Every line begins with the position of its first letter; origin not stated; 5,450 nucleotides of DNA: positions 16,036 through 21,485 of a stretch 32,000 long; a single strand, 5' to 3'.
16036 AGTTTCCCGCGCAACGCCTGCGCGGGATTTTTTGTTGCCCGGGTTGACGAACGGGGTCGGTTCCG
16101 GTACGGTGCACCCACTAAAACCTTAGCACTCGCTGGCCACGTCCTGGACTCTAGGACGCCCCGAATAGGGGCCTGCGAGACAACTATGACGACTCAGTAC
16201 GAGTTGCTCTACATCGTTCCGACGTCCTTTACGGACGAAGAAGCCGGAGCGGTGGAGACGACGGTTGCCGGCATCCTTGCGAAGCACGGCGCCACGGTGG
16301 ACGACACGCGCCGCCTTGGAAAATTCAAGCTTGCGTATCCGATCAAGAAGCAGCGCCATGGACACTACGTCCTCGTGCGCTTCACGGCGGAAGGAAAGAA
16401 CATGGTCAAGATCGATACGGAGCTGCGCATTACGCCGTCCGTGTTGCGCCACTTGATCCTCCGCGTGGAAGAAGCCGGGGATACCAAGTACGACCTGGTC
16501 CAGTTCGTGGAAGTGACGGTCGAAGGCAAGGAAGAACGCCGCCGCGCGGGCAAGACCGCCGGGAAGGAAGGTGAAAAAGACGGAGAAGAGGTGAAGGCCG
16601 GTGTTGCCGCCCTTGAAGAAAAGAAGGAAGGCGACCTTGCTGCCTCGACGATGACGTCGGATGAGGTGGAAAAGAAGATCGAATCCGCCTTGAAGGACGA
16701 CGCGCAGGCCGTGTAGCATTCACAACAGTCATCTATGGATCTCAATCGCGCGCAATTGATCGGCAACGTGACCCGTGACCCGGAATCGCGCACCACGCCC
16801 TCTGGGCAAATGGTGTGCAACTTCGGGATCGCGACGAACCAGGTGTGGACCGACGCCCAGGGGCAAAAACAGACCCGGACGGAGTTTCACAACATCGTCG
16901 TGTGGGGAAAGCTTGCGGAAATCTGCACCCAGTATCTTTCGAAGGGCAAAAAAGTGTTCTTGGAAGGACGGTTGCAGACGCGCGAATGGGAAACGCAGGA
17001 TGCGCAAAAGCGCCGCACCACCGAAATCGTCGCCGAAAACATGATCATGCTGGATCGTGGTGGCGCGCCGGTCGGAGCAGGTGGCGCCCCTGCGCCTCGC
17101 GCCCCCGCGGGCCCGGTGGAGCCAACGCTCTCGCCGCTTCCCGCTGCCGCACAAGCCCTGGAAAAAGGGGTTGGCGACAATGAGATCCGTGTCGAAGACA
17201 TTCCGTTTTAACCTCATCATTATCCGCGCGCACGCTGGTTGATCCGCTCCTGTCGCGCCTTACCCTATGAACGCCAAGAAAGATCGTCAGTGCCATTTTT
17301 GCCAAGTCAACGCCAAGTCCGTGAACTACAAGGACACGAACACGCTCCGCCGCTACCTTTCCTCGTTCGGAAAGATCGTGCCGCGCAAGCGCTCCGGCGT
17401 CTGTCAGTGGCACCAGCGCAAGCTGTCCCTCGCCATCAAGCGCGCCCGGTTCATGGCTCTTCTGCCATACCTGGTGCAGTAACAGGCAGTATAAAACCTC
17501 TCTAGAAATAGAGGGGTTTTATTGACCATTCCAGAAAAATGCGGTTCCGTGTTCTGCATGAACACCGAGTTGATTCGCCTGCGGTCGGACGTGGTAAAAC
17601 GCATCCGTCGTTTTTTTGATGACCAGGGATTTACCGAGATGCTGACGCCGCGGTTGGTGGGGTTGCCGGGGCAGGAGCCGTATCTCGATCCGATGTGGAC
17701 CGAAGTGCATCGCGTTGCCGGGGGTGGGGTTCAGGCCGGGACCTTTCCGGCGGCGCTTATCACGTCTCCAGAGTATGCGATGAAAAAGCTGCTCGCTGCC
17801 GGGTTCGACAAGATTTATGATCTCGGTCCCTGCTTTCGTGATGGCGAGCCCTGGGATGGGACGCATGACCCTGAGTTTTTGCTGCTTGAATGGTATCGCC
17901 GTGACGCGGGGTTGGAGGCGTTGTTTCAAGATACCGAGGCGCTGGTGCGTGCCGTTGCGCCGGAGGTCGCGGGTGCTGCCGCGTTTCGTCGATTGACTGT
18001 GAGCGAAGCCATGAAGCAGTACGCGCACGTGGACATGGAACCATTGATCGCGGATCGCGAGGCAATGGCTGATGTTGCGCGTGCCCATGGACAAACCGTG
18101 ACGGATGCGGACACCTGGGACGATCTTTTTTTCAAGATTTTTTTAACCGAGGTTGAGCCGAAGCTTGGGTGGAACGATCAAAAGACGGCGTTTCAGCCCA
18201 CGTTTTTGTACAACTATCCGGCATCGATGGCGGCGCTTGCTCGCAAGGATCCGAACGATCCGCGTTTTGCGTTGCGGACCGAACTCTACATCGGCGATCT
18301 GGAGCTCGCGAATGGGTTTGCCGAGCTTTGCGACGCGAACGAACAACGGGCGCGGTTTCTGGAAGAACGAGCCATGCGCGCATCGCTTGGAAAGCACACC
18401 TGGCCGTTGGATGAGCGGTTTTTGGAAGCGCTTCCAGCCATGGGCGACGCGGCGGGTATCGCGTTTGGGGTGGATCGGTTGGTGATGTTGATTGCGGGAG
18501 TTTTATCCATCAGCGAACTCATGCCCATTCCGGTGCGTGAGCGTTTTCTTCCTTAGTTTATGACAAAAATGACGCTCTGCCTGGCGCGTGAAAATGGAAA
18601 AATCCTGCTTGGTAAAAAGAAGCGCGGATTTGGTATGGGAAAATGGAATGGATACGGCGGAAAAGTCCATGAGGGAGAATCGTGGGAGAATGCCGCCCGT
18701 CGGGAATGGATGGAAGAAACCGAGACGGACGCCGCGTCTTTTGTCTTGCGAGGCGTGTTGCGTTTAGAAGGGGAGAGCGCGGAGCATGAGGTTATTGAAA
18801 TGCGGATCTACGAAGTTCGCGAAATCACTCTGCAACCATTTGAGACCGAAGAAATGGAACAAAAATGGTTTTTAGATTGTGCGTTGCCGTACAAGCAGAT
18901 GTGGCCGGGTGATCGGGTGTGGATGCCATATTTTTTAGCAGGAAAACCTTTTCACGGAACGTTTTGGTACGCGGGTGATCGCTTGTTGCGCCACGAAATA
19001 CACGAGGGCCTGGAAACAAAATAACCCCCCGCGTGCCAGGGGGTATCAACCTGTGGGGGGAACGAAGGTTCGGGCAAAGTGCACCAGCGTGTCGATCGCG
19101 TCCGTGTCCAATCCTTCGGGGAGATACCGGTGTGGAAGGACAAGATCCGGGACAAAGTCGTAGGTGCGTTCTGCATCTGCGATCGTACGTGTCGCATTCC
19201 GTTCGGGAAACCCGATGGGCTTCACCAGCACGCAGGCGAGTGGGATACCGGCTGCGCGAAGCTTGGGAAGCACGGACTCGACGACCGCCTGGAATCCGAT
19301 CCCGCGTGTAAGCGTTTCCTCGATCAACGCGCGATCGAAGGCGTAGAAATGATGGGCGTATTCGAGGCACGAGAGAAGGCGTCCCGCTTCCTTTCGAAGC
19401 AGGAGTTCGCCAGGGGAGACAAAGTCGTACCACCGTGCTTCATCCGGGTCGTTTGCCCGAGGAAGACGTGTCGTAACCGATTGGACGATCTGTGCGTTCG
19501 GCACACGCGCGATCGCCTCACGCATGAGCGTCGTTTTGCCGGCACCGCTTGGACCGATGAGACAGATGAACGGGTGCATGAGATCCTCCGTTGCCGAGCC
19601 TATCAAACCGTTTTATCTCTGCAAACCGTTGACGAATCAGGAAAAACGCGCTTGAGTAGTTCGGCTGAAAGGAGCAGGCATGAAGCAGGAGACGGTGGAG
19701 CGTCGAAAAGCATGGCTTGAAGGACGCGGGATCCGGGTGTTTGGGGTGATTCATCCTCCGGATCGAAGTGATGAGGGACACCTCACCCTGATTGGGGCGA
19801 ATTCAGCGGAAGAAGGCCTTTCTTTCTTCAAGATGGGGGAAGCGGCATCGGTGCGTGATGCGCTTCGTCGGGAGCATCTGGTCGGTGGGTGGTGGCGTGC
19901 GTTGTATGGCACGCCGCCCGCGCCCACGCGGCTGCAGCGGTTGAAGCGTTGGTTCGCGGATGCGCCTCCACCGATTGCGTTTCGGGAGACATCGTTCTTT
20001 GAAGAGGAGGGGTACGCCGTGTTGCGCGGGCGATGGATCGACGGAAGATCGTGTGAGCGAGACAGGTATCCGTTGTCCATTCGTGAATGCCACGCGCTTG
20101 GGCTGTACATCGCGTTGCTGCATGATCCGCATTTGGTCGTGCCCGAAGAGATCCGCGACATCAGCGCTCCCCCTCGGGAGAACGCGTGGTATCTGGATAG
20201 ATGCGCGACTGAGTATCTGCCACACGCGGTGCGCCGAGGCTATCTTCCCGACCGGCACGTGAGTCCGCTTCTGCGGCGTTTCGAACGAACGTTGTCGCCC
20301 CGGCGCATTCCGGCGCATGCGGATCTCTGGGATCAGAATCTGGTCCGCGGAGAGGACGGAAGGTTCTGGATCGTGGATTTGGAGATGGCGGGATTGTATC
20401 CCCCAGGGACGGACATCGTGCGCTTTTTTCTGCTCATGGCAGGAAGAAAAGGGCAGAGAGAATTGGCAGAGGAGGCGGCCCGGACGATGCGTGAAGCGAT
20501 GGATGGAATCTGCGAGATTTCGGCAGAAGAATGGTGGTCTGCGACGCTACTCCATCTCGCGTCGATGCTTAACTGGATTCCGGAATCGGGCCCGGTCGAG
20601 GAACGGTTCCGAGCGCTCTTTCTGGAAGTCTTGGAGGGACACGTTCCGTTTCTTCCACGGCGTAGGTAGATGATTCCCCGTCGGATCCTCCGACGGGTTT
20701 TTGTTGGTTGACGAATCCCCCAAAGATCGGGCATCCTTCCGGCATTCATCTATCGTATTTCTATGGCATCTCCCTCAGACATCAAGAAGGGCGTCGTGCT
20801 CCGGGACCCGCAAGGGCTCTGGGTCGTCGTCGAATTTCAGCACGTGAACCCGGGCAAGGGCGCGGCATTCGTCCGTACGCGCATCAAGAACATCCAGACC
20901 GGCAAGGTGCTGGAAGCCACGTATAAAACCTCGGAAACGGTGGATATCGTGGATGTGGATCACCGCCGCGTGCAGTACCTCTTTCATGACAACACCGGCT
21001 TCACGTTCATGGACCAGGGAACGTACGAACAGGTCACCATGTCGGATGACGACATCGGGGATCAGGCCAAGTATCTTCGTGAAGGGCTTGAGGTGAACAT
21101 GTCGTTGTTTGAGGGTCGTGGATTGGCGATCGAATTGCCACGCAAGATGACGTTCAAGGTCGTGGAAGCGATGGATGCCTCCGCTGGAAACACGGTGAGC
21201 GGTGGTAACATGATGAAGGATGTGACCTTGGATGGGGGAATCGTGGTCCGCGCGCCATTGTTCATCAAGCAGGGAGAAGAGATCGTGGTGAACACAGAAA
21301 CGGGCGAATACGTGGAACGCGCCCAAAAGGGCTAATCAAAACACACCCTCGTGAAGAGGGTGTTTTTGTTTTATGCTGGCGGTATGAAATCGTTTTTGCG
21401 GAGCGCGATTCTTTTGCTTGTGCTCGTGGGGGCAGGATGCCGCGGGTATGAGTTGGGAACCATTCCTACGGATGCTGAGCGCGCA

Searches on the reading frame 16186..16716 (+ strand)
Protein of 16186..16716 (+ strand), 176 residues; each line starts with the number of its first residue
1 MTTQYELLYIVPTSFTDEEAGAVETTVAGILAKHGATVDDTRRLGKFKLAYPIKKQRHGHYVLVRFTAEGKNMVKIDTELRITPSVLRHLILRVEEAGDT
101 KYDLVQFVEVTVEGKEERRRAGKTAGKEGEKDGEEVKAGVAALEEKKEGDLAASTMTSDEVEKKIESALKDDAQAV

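Call 8: search_protein_families(library=pfam, proteins=[window:16186-16716:+], max_evalue=0.01)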
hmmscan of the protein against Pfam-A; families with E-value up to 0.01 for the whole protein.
window:16186-16716:+ (176 aa): 2 families
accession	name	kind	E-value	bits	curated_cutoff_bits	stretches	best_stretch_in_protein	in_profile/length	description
PF01250.22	Ribosomal_S6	-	2.9e-24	85.5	27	1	4-93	1-90/90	Ribosomal protein S6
PF11226.13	DUF3022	-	0.0029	18.2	30.6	1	59-128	32-99/105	Protein of unknown function (DUF3022)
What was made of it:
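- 16186..16716 (+): rpsF (synteny anchor downstream of B). Pfam Ribosomal_S6 (call 8).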

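Call 18: find_related_loci(query=window:16186-16716:+, collection=genome_contigs, flank=10000)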
Query window:16186-16716:+ (176 aa) in genome_contigs; peptide patterns used: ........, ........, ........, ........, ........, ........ (x = any residue, [..] = any of these).
353 stretches matched a pattern; 8 encode a relative of the query (tblastn E <= 1e-3); 8 distinct loci.
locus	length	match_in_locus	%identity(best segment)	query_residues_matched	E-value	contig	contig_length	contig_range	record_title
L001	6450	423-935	55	1-172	2e-58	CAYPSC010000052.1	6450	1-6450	MAG TPA_asm: uncultured Gammaproteobacteria bacterium isolate SRP257259_co1_137 genome assembly, contig: NODE_20614_leng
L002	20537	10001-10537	53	1-174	2e-53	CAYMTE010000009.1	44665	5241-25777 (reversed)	MAG TPA_asm: uncultured Gammaproteobacteria bacterium isolate SRP278252_co2_91 genome assembly, contig: NODE_1426_length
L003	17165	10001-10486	51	4-176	1e-50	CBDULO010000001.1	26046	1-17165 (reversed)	MAG TPA_asm: uncultured bacterium isolate SRR18550247_binner12_Refined_17 genome assembly, contig: ERZ25074849.33, whole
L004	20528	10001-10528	50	2-171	4e-48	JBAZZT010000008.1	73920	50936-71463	MAG: Patescibacteria group bacterium isolate SO_2017_GW3_23 scaffold_336_c1_OW296A_2017, whole genome shotgun sequence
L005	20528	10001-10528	50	4-174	3e-46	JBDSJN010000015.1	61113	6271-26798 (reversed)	MAG: Patescibacteria group bacterium isolate cluster1_bin.323 k127_2396427, whole genome shotgun sequence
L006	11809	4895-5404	36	3-172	3e-25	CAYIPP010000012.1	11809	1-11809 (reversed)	MAG TPA_asm: uncultured Gammaproteobacteria bacterium isolate ERP119705_co25_663 genome assembly, contig: NODE_4516_leng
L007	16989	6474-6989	35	1-173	1e-23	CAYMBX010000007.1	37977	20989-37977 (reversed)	MAG TPA_asm: uncultured Gammaproteobacteria bacterium isolate SRP093185_co1_85 genome assembly, contig: NODE_475_length_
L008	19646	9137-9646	35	3-172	2e-19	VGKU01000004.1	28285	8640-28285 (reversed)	MAG: Candidatus Parcubacteria bacterium isolate M_DeepCast_50m_m2_233 M_DeepCast_50m_m2_233_Ga0194121_10002640, whole ge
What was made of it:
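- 16186..16716 (+): Used to fetch L001-L008 (call 18).
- Relatives are Patescibacteria MAGs (call 18).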

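Call 55: search_protein_families(library=pfam, proteins=[L002:4123-5718:-, L004:3525-5321:-, L003:2739-3809:-, L002:5859-6419:-, L004:2284-3336:+, L003:5078-7213:+, L003:7274-9643:+, L004:6686-9712:+, L005:6870-9788:+], max_evalue=0.1)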
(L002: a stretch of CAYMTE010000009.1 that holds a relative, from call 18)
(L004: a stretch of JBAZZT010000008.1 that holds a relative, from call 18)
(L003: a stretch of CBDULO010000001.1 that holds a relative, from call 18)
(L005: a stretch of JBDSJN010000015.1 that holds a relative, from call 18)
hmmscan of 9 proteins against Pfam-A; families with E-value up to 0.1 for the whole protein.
L002:4123-5718:- (531 aa): 2 families
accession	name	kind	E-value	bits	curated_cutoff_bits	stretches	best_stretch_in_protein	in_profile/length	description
PF00027.35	cNMP_binding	-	1.8e-06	28.2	27.5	1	43-131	3-85/89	Cyclic nucleotide-binding domain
PF04502.18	Saf4_Yju2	-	0.026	14.6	27.8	1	169-253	130-214/332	Saf4/Yju2 protein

L004:3525-5321:- (598 aa): 2 families
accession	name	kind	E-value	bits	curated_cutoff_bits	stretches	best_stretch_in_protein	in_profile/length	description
PF13851.11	GAS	-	0.013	15.4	32.3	1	215-282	49-116/200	Growth-arrest specific micro-tubule binding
PF24218.1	DUF7437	-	0.06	13.5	27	0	235-262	15-42/66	Family of unknown function (DUF7437)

L003:2739-3809:- (356 aa): 3 families
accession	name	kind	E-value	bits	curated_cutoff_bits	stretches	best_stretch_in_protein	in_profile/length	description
PF05557.18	MAD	-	0.0028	16.6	30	1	167-317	107-257/661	Mitotic checkpoint protein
PF04859.17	DUF641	-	0.0046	17.7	27.6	0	162-207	80-127/127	Plant protein of unknown function (DUF641)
PF13526.11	DUF4125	-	0.041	14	25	1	227-276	87-137/197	Protein of unknown function (DUF4125)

L002:5859-6419:- (186 aa): 1 family
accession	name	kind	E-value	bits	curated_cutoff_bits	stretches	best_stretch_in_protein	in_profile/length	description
PF00027.35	cNMP_binding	-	0.022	15.2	27.5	1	39-91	9-61/89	Cyclic nucleotide-binding domain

L004:2284-3336:+ (350 aa): 1 family
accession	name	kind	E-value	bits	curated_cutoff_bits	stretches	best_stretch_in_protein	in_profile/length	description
PF04760.21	IF2_N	-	0.026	14.7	25.3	1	37-80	6-49/53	Translation initiation factor IF-2, N-terminal region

L003:5078-7213:+ (711 aa): 3 families
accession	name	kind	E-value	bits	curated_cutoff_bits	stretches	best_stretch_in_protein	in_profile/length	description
PF04977.20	DivIC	-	0.0084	16.3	28.9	0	506-551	22-62/80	Septum formation initiator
PF14991.11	MLANA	-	0.039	14.6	27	1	305-354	24-73/117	Protein melan-A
PF23203.1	KIF21A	-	0.055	13.6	28.5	0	462-531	44-113/161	KIF21A-like domain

L003:7274-9643:+ (789 aa): 0 families

L004:6686-9712:+ (1008 aa): 5 families
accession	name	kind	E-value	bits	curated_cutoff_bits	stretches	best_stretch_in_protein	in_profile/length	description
PF04799.18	Fzo_mitofusin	-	0.0038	17.2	27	1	760-821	95-156/161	fzo-like conserved region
PF04048.20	Sec8_N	-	0.005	17.2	26.8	1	770-835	55-120/142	Exocyst complex component Sec8 N-terminal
PF07926.17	TPR_MLP1_2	-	0.011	16.1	36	1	763-852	19-115/129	TPR/MLP1/MLP2-like protein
PF16740.10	SKA2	-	0.012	15.9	30.1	1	770-862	6-99/110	Spindle and kinetochore-associated protein 2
PF14257.11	DUF4349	-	0.088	12.6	27.7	0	778-829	93-143/213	Domain of unknown function (DUF4349)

L005:6870-9788:+ (972 aa): 4 families
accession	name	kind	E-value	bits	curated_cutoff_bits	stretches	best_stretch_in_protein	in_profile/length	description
PF24319.2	DUF7491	-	0.019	15.7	30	0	299-332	53-86/90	Coiled-coil region of unknown function (DUF7491)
PF04977.20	DivIC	-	0.037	14.3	28.9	0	552-579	18-45/80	Septum formation initiator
PF02183.23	HALZ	-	0.048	14.3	28.1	0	299-329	9-39/43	Homeobox associated leucine zipper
PF13643.11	DUF4145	-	0.092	13.3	23.1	0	916-950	20-54/88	Domain of unknown function (DUF4145)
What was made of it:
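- There are weak DivIC-type and other coiled-coil Pfam hits in relatives, all sub-threshold (call 55).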

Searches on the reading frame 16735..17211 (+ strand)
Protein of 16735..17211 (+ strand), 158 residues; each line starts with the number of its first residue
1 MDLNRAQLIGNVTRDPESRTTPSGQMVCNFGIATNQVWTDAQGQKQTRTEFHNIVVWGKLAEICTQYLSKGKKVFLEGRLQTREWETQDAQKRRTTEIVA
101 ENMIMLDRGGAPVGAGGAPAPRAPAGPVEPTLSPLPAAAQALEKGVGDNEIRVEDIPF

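Call 8: search_protein_families(library=pfam, proteins=[window:16735-17211:+], max_evalue=0.01)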
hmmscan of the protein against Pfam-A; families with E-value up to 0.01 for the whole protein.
window:16735-17211:+ (158 aa): 2 families
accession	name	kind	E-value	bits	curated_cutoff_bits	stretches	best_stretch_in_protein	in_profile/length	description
PF00436.31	SSB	-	2e-38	131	26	1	3-106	1-104/104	Single-strand binding protein family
PF22657.2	SSB_1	-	3.8e-05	24.2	27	1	4-84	1-79/91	Another single-strand binding protein family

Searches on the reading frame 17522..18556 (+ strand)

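Call 8: search_protein_families(library=pfam, proteins=[window:17522-18556:+], max_evalue=0.01)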
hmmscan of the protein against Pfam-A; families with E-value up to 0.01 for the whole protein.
window:17522-18556:+ (344 aa): 1 family
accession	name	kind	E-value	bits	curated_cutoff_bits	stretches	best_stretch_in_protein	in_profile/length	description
PF00152.25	tRNA-synt_2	-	1.2e-43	149.8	25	1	15-337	19-305/308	tRNA synthetases class II (D, K and N)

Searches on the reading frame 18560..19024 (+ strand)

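Call 8: search_protein_families(library=pfam, proteins=[window:18560-19024:+], max_evalue=0.01)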
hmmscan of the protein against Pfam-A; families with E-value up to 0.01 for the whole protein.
window:18560-19024:+ (154 aa): 1 family
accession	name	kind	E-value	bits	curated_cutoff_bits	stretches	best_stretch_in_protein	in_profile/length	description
PF00293.34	NUDIX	-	4.9e-12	46.4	21.1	1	7-124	9-133/134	NUDIX domain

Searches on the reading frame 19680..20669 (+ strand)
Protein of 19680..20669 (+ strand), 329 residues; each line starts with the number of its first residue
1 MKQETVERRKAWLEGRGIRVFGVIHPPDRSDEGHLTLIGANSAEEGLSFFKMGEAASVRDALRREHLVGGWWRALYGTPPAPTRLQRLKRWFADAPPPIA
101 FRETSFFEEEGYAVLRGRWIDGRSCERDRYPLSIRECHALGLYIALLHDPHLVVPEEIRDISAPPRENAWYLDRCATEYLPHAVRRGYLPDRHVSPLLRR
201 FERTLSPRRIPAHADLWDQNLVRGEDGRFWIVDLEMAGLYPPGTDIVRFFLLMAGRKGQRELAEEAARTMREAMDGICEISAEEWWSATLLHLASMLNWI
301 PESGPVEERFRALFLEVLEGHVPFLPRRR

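Call 9: search_protein_families(library=pfam, proteins=[window:19680-20669:+], max_evalue=0.01)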
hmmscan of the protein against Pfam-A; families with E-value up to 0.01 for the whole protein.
window:19680-20669:+ (329 aa): 1 family
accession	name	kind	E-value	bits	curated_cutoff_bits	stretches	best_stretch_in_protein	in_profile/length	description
PF01636.29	APH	-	1.3e-08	35.3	23.2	1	91-268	46-227/239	Phosphotransferase enzyme family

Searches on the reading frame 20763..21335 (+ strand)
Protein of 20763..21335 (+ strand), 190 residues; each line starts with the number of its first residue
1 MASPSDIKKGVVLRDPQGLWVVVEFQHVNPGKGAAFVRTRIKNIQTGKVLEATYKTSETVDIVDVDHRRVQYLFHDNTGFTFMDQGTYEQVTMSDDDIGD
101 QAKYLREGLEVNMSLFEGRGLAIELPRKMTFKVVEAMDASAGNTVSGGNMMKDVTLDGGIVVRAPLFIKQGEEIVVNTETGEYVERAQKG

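Call 9: search_protein_families(library=pfam, proteins=[window:20763-21335:+], max_evalue=0.01)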
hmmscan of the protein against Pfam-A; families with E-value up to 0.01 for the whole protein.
window:20763-21335:+ (190 aa): 3 families
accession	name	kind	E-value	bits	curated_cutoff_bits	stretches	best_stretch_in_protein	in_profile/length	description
PF08207.18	EFP_N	-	2.1e-21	76.1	23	1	5-60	3-58/58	Elongation factor P (EF-P) KOW-like domain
PF01132.26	EFP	-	1.5e-18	66.9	27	1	68-119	1-52/54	Elongation factor P (EF-P) OB domain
PF09285.17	Elong-fact-P_C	-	2.5e-17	62.7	25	1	130-186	2-56/56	Elongation factor P, C-terminal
